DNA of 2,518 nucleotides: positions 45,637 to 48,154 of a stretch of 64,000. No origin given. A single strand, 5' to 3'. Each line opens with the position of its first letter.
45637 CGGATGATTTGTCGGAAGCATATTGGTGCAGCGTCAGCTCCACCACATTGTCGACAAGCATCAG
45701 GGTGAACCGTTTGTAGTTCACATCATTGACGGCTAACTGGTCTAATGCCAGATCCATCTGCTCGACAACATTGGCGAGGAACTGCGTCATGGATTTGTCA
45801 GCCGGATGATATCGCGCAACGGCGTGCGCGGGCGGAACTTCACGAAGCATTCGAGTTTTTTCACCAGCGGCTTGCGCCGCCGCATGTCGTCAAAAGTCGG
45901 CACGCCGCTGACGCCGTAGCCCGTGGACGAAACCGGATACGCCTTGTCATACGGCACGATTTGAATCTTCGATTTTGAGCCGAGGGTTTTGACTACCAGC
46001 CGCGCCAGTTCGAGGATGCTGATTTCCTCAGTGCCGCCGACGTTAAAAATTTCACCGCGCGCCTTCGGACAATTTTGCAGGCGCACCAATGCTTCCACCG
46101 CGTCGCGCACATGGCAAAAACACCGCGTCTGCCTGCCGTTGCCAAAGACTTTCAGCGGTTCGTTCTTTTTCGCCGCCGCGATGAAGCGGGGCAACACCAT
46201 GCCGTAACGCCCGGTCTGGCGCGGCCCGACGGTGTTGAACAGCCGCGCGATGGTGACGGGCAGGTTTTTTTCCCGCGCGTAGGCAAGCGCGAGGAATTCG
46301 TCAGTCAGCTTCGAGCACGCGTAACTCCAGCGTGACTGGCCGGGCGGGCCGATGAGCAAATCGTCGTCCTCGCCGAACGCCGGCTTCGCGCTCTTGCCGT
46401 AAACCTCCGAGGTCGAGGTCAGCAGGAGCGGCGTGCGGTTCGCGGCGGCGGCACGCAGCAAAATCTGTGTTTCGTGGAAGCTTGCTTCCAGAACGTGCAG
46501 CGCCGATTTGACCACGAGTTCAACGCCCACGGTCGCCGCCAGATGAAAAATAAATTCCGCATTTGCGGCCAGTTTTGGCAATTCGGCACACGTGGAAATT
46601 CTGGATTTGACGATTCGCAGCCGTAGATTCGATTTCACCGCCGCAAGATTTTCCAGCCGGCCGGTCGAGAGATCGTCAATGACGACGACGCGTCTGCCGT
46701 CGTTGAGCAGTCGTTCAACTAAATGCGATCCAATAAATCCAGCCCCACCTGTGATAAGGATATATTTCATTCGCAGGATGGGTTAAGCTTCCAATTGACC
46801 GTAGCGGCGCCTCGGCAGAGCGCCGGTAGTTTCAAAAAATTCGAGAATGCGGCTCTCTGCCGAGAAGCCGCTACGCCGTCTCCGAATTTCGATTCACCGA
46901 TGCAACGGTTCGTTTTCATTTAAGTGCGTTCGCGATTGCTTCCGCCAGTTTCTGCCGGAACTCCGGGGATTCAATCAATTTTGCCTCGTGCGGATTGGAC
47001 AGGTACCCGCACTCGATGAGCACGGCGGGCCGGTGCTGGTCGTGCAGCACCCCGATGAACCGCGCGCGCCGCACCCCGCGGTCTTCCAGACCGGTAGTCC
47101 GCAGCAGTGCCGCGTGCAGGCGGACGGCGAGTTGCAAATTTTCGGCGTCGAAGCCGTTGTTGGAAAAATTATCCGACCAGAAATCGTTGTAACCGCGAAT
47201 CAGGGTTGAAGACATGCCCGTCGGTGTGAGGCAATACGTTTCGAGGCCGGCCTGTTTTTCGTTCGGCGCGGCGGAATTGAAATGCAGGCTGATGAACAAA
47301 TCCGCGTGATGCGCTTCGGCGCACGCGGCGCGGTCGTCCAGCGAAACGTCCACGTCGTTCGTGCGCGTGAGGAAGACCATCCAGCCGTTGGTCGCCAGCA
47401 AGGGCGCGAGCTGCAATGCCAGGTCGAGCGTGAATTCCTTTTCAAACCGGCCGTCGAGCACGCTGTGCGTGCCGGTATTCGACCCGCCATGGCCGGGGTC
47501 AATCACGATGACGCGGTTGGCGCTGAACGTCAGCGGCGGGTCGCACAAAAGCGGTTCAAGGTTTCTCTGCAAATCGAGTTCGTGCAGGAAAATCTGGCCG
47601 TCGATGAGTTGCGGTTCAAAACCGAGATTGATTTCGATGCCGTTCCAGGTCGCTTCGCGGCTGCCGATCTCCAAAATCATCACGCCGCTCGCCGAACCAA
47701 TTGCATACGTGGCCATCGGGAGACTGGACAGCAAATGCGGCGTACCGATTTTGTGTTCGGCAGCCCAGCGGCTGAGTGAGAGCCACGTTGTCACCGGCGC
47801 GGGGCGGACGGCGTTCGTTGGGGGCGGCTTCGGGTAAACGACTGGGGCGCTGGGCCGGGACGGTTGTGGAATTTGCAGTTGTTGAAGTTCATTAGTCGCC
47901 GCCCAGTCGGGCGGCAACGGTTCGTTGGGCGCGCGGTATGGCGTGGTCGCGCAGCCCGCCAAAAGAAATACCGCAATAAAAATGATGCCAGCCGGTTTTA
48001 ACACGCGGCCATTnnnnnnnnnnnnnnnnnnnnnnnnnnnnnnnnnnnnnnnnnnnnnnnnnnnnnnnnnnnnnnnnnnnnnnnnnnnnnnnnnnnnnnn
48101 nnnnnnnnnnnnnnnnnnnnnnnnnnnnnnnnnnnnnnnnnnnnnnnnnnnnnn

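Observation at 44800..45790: Low-GC two-gene cassette (HEPN-like RNxxxH protein plus unknown partner) chained onto a sugar epimerase gene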

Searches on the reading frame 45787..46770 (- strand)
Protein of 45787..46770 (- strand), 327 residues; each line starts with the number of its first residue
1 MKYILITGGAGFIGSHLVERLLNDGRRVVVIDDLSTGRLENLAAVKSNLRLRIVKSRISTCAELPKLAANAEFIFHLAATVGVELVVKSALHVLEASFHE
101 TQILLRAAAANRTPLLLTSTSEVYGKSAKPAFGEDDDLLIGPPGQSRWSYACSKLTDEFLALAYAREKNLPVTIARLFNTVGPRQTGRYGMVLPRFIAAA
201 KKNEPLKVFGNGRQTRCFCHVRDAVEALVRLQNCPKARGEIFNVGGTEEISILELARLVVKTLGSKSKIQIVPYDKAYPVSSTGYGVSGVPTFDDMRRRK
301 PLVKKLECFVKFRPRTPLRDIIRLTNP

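Call 4: search_protein_families(library=pfam, proteins=[window:45787-46770:-], max_evalue=1)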
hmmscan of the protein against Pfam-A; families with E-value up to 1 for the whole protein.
window:45787-46770:- (327 aa): 14 families
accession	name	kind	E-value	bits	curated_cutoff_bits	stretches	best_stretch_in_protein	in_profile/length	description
PF01370.27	Epimerase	-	3.3e-50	171.2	20.9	1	4-245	1-240/240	NAD dependent epimerase/dehydratase family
PF16363.11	GDP_Man_Dehyd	-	3.1e-44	152.2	27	1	5-268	1-279/332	GDP-mannose 4,6 dehydratase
PF02719.21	Polysacc_synt_2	-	1.3e-12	48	20.2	2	4-113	1-120/293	Polysaccharide biosynthesis protein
PF07993.18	NAD_binding_4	-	1.4e-12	47.7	20.1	2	65-189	83-216/258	Male sterility protein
PF04321.23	RmlD_sub_bind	-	2.7e-09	37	27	1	2-277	2-245/287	RmlD substrate binding domain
PF01073.25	3Beta_HSD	-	2.8e-09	36.8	22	1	5-160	1-156/280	3-beta hydroxysteroid dehydrogenase/isomerase family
PF13460.12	NAD_binding_10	-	0.00099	19.5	27.2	1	8-176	1-142/184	NAD(P)H-binding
PF00106.31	adh_short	-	0.0018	18.2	26.6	1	2-68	1-68/195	short chain dehydrogenase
PF08659.16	KR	-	0.0059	17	22.6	1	4-121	3-102/180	KR domain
PF02737.24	3HCDH_N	-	0.0063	16.9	22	1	9-122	6-116/180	3-hydroxyacyl-CoA dehydrogenase, NAD binding domain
PF03435.24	Sacchrp_dh_NADP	-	0.0099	16.6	25.1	1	5-91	2-89/129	Saccharopine dehydrogenase NADP binding domain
PF03807.23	F420_oxidored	-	0.069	14.2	21.6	1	9-75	6-64/94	NADP oxidoreductase coenzyme F420-dependent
PF05368.20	NmrA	-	0.096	12.7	27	1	2-85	3-84/298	NmrA-like family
PF02254.24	TrkA_N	-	0.18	12.5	23.8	1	9-33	5-29/116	TrkA-N domain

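Call 6: search_protein_families(library=ncbifam, proteins=[window:45787-46770:-], max_evalue=1)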
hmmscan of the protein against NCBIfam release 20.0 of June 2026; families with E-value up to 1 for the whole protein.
window:45787-46770:- (327 aa): 89 families (the best 25 are shown)
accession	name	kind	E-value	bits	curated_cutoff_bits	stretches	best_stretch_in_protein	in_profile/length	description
TIGR04180.1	EDH_00030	hypoth_equivalog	7.7e-43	146.7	475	1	4-270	1-263/297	NAD-dependent 4,6-dehydratase LegB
TIGR01181.1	dTDP_gluc_dehyt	equivalog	5.3e-42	144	365.1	1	4-271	2-270/321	dTDP-glucose 4,6-dehydratase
NF008872.0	PRK11908.1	equivalog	4e-39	134.6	294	1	1-323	1-329/349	bifunctional UDP-4-keto-pentose/UDP-xylose synthase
NF005998.1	PRK08125.1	equivalog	1.3e-37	129.5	777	1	3-323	317-643/649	bifunctional UDP-4-amino-4-deoxy-L-arabinose formyltransferase/UDP-glucuronic acid oxidase ArnA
TIGR01179.1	galE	equivalog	7.8e-30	103.8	262.3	1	4-271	2-283/332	UDP-glucose 4-epimerase GalE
TIGR02197.1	heptose_epim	equivalog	6.7e-27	94.5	274.6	1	4-274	1-271/316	ADP-glyceromanno-heptose 6-epimerase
NF007582.0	PRK10217.1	equivalog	1.3e-25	90.2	698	1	1-263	1-270/355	dTDP-glucose 4,6-dehydratase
NF011728.1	PRK15181.1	equivalog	9.5e-23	80.7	760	1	2-263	16-282/348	Vi polysaccharide biosynthesis UDP-N-acetylglucosaminuronic acid C-4 epimerase TviC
NF007490.0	PRK10084.1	subfamily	2.2e-22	79.5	649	1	4-278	3-287/361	dTDP-glucose 4,6-dehydratase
NF041015.1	UDPsulfquin_syn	equivalog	2.9e-15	56.1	575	2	189-266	235-313/384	UDP-sulfoquinovose synthase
NF007956.0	PRK10675.1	subfamily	3.1e-15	56.1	394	1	3-266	2-283/338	UDP-glucose 4-epimerase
NF047922.1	GDPFucSynFcl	equivalog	8.9e-15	54.9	500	1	3-270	4-260/308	GDP-L-fucose synthase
TIGR03466.1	HpnA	hypoth_equivalog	2.6e-13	49.6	367.65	1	4-281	3-264/327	hopanoid-associated sugar epimerase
NF043036.1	ErythonDh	equivalog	1.2e-11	44.3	325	1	4-168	3-167/321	D-erythronate dehydrogenase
NF008360.0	PRK11150.1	equivalog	1.6e-11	43.9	452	1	4-275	2-265/310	ADP-glyceromanno-heptose 6-epimerase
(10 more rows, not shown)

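Call 43: find_encoding_contigs(protein=window:45787-46770:-, flank=6000, max_places=8)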
Protein window:45787-46770:- (327 aa): no gene with exactly this product is on record in the collection.

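Call 85: find_related_loci(query=window:45787-46770:-, collection=metagenome_contigs, flank=4000)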
Query window:45787-46770:- (327 aa) in metagenome_contigs; peptide patterns used: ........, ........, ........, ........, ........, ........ (x = any residue, [..] = any of these).
600 stretches matched a pattern (row limit reached: there are more); 272 encode a relative of the query (tblastn E <= 1e-3); the best 80 are kept; 80 distinct loci.
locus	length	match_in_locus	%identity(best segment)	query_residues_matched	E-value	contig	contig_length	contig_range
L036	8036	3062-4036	93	1-325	0e+0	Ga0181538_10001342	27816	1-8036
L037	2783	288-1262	92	1-325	0e+0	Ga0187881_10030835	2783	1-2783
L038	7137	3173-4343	90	1-325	0e+0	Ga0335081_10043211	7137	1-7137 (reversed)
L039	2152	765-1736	90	2-325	0e+0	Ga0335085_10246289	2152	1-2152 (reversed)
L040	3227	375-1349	90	1-325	0e+0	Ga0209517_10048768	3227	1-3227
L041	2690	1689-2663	89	1-325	0e+0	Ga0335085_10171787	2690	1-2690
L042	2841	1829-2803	89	1-325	0e+0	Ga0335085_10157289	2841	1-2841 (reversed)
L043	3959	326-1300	89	1-325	0e+0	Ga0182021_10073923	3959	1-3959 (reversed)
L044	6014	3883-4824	88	1-325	0e+0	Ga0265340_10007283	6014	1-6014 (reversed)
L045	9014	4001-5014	84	3-325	0e+0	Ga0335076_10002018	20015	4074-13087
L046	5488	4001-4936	88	3-325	0e+0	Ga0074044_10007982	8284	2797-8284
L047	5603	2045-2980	88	3-325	0e+0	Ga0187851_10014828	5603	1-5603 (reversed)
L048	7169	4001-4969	87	3-325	0e+0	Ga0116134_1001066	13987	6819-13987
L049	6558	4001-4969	86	3-325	0e+0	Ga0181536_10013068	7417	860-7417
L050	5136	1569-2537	87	3-325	0e+0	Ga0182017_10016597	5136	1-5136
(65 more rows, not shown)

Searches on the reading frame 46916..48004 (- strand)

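Call 75: search_protein_families(library=pfam, proteins=[window:46916-48004:-], max_evalue=0.001)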
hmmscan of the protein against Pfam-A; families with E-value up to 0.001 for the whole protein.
window:46916-48004:- (362 aa): 1 family
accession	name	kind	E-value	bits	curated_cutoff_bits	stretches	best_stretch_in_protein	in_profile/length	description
PF01520.23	Amidase_3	-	7.9e-48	163.2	27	1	166-362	1-173/174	N-acetylmuramoyl-L-alanine amidase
